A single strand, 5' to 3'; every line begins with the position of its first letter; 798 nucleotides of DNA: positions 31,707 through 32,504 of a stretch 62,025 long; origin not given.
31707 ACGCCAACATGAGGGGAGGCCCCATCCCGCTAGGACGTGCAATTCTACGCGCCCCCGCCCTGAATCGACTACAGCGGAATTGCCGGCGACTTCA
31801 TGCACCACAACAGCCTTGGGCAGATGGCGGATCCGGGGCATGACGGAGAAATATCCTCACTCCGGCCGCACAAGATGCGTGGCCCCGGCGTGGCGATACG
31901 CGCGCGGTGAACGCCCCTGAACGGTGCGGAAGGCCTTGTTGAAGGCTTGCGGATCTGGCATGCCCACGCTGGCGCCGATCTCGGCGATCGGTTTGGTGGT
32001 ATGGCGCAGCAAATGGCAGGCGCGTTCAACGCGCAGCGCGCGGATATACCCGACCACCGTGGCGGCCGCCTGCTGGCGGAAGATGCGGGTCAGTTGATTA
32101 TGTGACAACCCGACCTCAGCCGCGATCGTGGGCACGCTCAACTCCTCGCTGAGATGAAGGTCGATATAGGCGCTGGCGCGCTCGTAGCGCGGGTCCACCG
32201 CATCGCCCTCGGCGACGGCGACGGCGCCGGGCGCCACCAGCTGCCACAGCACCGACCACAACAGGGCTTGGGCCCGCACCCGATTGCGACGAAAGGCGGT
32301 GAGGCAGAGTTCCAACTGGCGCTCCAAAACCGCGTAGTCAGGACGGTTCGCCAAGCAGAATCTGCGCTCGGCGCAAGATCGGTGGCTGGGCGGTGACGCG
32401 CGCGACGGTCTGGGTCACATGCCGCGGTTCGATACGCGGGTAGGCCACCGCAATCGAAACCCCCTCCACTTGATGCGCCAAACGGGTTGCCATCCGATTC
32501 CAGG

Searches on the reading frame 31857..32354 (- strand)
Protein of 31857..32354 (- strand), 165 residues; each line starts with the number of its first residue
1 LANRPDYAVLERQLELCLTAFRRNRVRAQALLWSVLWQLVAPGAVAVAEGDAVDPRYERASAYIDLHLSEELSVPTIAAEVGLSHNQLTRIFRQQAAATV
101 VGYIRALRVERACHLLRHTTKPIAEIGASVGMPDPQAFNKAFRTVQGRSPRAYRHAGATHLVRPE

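Call 78: search_protein_families(library=pfam, proteins=[window:31857-32354:-], max_evalue=0.001)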
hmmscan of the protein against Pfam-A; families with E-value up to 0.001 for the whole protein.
window:31857-32354:- (165 aa): 2 families
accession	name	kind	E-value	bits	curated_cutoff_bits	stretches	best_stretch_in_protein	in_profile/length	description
PF12833.13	HTH_18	-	3.6e-21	75.7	33.6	1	77-155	1-79/80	Helix-turn-helix domain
PF00165.29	HTH_AraC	-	8.6e-14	51.7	26.6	1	116-155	1-42/42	Bacterial regulatory helix-turn-helix proteins, AraC family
